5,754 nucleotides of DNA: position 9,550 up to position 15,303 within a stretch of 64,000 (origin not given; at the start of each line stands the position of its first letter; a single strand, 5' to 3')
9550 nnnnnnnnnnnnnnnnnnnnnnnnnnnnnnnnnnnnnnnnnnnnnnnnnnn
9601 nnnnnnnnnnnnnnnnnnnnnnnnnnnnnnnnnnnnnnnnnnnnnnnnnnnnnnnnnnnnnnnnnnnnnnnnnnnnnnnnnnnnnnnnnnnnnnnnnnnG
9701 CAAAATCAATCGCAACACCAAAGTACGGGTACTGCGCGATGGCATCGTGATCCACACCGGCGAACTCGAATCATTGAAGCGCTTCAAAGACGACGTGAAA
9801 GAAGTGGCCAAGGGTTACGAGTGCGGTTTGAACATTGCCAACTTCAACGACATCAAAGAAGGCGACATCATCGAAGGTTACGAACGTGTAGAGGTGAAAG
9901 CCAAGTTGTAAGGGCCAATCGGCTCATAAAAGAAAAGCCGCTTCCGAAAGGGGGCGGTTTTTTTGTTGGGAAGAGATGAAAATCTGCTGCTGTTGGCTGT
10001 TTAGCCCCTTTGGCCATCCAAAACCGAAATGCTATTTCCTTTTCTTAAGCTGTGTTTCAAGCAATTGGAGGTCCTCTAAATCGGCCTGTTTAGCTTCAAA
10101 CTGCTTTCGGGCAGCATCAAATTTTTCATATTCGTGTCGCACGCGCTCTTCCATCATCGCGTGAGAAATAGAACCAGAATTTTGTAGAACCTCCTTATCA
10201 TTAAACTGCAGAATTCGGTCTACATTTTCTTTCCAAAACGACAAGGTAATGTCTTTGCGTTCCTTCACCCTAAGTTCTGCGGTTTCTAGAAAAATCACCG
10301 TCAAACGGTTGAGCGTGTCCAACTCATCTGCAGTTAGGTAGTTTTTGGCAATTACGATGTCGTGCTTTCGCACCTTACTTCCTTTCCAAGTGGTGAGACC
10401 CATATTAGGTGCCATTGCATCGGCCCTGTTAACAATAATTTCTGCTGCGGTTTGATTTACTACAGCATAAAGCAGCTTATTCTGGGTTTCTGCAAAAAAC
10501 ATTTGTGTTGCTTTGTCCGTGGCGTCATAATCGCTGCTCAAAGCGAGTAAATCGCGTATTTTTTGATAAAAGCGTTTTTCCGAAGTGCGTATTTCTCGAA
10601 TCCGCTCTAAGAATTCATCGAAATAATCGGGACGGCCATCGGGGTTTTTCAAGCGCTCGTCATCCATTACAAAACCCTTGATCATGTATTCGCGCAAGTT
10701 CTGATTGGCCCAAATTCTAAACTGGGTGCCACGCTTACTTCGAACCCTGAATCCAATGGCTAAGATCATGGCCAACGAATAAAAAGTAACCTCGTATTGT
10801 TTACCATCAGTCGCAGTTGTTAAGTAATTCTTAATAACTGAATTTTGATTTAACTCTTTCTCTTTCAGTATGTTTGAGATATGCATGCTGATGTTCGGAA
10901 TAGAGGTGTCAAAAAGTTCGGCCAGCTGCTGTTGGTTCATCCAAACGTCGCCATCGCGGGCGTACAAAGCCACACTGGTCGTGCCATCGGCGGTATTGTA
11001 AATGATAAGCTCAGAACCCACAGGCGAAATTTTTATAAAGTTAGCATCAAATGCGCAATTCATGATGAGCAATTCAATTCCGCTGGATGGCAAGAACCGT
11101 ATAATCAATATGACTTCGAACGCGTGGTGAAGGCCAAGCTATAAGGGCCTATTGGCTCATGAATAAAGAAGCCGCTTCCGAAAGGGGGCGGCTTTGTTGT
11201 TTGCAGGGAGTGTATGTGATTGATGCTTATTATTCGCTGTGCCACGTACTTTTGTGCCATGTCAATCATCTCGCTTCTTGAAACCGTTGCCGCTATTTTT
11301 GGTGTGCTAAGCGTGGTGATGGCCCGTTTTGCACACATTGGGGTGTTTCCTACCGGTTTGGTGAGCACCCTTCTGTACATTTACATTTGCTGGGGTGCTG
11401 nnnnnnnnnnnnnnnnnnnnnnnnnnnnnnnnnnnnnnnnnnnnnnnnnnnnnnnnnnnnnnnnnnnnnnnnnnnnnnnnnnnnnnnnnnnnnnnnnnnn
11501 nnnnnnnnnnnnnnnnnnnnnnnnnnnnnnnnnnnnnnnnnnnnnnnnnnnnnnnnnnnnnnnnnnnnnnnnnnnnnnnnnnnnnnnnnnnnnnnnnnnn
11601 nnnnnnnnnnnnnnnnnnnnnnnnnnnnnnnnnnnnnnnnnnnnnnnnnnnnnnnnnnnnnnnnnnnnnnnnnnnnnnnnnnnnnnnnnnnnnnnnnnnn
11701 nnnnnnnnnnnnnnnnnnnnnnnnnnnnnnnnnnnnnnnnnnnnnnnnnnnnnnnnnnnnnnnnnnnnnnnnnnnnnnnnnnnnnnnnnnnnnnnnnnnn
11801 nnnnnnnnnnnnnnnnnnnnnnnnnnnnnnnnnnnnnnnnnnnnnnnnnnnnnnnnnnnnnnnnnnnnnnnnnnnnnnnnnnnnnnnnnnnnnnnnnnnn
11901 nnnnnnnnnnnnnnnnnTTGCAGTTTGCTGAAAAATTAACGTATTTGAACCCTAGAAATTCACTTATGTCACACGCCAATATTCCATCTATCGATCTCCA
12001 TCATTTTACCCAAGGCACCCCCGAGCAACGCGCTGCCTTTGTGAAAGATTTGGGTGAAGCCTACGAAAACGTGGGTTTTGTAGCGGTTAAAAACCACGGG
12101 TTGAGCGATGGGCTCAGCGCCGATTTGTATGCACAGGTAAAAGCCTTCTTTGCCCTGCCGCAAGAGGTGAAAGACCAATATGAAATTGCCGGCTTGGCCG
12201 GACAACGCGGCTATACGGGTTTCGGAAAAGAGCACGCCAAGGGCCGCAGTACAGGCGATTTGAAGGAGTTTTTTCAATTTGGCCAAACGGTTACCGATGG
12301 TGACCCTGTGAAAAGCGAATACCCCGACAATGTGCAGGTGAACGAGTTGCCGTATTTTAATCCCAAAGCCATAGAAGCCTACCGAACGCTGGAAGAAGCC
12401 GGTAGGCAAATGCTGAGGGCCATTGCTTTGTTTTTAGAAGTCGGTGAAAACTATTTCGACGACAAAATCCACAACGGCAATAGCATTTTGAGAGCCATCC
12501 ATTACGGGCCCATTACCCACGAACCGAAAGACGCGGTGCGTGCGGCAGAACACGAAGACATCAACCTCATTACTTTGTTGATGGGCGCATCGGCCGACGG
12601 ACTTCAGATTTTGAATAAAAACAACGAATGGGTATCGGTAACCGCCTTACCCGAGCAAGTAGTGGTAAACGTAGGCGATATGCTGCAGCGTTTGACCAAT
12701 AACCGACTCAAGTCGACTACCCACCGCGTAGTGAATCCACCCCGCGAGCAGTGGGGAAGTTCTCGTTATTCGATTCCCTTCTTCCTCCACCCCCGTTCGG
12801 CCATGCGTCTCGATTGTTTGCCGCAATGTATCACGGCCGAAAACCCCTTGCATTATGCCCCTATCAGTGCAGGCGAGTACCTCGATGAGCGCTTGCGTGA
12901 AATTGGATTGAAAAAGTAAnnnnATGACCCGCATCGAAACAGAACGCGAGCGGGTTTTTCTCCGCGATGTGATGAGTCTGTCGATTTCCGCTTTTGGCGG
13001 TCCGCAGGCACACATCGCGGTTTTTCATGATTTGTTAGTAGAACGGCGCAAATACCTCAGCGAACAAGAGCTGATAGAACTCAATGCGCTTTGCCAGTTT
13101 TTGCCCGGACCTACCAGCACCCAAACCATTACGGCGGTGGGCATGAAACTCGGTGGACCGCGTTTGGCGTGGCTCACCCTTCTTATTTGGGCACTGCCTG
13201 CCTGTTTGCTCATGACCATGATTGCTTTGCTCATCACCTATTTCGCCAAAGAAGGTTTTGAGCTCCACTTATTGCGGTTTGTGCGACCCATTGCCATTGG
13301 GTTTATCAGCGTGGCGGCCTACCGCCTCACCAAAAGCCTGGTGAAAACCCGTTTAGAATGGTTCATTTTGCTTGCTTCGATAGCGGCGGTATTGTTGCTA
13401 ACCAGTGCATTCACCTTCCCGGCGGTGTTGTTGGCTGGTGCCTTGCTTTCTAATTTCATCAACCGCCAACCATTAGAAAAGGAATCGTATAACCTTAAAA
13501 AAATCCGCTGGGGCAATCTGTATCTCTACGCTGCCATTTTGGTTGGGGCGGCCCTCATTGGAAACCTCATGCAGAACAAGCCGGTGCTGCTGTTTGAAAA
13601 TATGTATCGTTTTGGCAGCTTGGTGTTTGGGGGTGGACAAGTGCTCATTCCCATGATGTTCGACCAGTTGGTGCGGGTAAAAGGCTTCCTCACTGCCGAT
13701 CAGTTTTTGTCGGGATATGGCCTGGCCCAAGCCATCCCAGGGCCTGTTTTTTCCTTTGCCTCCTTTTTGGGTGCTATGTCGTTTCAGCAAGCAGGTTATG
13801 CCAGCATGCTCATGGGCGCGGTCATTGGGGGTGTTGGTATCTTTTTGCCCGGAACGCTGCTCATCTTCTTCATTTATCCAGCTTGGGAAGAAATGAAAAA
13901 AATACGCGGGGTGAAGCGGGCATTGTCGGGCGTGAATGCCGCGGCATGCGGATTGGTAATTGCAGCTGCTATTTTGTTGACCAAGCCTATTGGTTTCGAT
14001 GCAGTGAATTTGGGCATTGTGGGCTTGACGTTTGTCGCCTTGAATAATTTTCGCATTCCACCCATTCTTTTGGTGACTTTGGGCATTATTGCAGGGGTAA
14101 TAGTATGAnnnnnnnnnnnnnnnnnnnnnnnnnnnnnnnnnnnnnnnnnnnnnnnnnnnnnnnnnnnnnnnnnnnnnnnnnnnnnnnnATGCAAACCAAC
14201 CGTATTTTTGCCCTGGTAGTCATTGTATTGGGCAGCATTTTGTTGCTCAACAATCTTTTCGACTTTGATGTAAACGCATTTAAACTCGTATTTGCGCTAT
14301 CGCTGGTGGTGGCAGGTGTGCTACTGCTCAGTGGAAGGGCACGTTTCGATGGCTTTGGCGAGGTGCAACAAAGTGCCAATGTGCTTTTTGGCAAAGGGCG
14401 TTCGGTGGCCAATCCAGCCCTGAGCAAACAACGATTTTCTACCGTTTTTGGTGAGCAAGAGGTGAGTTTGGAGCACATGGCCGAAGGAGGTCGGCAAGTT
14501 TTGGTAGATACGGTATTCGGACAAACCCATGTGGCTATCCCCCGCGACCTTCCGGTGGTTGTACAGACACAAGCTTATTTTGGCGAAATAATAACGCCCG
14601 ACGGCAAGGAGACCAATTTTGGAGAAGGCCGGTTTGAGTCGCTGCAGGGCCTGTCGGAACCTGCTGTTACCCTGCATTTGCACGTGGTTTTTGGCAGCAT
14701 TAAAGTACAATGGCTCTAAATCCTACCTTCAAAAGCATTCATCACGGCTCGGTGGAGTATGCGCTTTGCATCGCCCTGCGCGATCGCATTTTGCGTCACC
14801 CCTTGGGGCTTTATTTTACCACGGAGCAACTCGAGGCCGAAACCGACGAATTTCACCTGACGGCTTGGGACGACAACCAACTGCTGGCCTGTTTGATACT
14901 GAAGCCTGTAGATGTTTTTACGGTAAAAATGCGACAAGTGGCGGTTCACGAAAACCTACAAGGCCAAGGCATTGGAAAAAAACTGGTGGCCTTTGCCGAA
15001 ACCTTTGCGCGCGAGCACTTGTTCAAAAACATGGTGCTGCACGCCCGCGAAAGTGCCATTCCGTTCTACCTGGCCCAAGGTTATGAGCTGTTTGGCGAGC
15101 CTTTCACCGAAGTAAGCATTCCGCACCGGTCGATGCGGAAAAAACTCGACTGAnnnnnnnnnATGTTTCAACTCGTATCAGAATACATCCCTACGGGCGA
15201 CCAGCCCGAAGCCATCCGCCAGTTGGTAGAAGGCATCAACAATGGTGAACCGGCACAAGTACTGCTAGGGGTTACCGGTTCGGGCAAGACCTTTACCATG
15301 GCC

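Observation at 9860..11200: The RhuM gene behind infB is flanked by a diverged repeat of the infB 3' end plus terminator hairpin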

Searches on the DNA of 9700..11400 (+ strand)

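Call 52: search_rna_families(source=window, start=9700, end=11400, threshold=evalue, max_evalue=1)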
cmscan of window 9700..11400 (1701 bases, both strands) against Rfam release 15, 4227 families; matches with E-value up to 1: 2.
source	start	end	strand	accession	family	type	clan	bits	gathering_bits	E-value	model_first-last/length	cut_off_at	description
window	9925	9995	+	RF02351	psRNA14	Gene; sRNA;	-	23.5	60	0.42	1-84/84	no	Proteobacteria sRNA psRNA14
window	9764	9968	+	RF02376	antisense_SR1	Gene; sRNA;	-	18.7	45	0.71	1-210/210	no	SR1 sRNA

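Call 58: search_dna_similar(query=window:9860-11260:+, collection=plasmids, mode=distant, max_rows=15)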
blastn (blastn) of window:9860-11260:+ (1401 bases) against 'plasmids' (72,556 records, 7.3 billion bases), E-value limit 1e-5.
Records with a match: 6; places in all: 6; records where one place covers at least 80% of the query: 0.
Best place of each record, by identity: 60-80% 6.
By first word of the organism name: Haliscomenobacter 1; Wohlfahrtiimonas 1; Phocaeicola 1; Enterobacter 1; Salmonella 1; Methylocystis 1.
By predicted mobility (MOB-suite, as given by PLSDB): non-mobilizable 4; conjugative 1; mobilizable 1.
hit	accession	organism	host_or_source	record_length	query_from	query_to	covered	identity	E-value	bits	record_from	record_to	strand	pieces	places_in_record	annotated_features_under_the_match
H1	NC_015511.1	Haliscomenobacter hydrossis DSM 1100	activated sludge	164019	336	1154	58%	74.4%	4e-146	526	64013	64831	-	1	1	virulence RhuM family protein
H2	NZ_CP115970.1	Wohlfahrtiimonas chitiniclastica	pancreas of a zebra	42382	405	1086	49%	69.0%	5e-69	269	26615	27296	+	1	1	virulence RhuM family protein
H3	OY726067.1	Phocaeicola massiliensis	-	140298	633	987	25%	65.8%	2e-10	76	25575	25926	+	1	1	none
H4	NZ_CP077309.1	Enterobacter hormaechei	-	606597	729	987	18%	66.7%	2e-10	75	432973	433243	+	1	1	rhuM: RhuM family protein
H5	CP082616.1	Salmonella enterica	Pork Chop bone-in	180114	327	515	13%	70.0%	2e-11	80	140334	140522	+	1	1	virulence RhuM family protein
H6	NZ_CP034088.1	Methylocystis rosea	cell culture,groundwater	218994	702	837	10%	71.3%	4e-7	64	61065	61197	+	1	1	virulence RhuM family protein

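Call 59: search_dna_similar(query=window:9860-11260:+, collection=phages, mode=distant, max_rows=10)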
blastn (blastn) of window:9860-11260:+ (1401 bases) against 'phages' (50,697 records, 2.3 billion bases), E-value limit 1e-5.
Records with a match: 1; places in all: 1; records where one place covers at least 80% of the query: 0.
Best place of each record, by identity: 60-80% 1.
By first word of the organism name: Salmonella 1.
By host as written in the record: Homo sapiens 1.
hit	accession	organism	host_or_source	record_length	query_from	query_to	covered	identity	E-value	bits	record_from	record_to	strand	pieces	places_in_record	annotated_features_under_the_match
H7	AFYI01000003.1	Salmonella enterica subsp. enterica serovar Infantis str. ...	Homo sapiens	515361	728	987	19%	67.0%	2e-10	73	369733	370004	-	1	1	toxin-antitoxin system, toxin component, Fic family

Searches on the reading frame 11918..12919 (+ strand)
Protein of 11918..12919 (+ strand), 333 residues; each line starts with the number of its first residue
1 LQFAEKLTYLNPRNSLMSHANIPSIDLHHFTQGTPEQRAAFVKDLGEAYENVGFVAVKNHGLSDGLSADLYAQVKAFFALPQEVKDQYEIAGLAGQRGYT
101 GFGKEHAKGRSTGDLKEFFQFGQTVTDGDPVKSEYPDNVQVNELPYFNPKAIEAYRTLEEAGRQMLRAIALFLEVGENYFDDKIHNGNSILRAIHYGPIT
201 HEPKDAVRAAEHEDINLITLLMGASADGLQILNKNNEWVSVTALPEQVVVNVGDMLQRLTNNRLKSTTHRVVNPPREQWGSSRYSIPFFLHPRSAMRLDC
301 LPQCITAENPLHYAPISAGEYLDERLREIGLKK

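Call 9: search_protein_families(library=pfam, proteins=[window:11918-12919:+])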
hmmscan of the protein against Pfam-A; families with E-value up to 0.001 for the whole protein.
window:11918-12919:+ (333 aa): 2 families
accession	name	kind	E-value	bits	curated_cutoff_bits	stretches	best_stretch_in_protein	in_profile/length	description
PF14226.12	DIOX_N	-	3.7e-27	95.8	27.3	1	22-136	1-110/117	non-haem dioxygenase in morphine synthesis N-terminal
PF03171.26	2OG-FeII_Oxy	-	7.5e-22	78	23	1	189-292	3-101/101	2OG-Fe(II) oxygenase superfamily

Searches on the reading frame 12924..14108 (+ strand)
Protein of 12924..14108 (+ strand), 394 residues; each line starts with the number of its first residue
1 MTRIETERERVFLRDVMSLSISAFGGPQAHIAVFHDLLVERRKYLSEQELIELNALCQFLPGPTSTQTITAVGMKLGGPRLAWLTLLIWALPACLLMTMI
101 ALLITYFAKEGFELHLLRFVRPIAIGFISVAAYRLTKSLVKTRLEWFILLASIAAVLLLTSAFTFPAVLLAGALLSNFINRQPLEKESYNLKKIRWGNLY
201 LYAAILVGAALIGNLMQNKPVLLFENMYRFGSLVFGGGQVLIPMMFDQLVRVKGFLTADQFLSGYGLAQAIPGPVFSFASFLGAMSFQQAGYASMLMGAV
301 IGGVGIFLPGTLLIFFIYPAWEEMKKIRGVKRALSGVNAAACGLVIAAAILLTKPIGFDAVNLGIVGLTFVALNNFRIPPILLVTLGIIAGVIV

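Call 9: search_protein_families(library=pfam, proteins=[window:12924-14108:+])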
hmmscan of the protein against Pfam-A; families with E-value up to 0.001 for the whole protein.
window:12924-14108:+ (394 aa): 1 family
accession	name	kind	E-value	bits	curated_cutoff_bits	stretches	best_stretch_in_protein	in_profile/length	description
PF02417.20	Chromate_transp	-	5.3e-68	228.7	28.6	2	223-392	3-166/166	Chromate transporter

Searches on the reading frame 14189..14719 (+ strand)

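Call 9: search_protein_families(library=pfam, proteins=[window:14189-14719:+])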
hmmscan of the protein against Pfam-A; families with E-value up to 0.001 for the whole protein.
window:14189-14719:+ (176 aa): 2 families
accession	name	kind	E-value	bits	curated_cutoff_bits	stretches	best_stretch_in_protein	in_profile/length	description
PF09922.15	LiaF-like_C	-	1.7e-07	31.6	29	1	82-173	18-114/114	Cell wall-active antibiotics response LiaF, C-terminal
PF22570.1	LiaF-TM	-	0.00019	22.6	27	1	4-52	48-96/98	LiaF transmembrane domain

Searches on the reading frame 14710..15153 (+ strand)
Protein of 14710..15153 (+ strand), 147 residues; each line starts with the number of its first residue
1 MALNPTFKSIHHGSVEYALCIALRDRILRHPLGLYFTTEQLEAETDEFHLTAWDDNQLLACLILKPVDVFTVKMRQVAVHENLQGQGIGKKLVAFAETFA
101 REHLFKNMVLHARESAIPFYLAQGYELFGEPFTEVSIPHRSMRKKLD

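Call 64: search_protein_families(library=pfam, proteins=[window:14710-15153:+], max_evalue=0.001)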
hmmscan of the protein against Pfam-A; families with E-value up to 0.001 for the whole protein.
window:14710-15153:+ (147 aa): 3 families
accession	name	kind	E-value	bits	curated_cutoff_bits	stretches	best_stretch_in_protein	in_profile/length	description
PF00583.31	Acetyltransf_1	-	1.4e-14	54.8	20.7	1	36-125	22-116/116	Acetyltransferase (GNAT) family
PF13508.13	Acetyltransf_7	-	2e-12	47.7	27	1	48-126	4-83/84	Acetyltransferase (GNAT) domain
PF13673.13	Acetyltransf_10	-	9.5e-12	45.4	23.6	1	44-146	28-128/128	Acetyltransferase (GNAT) domain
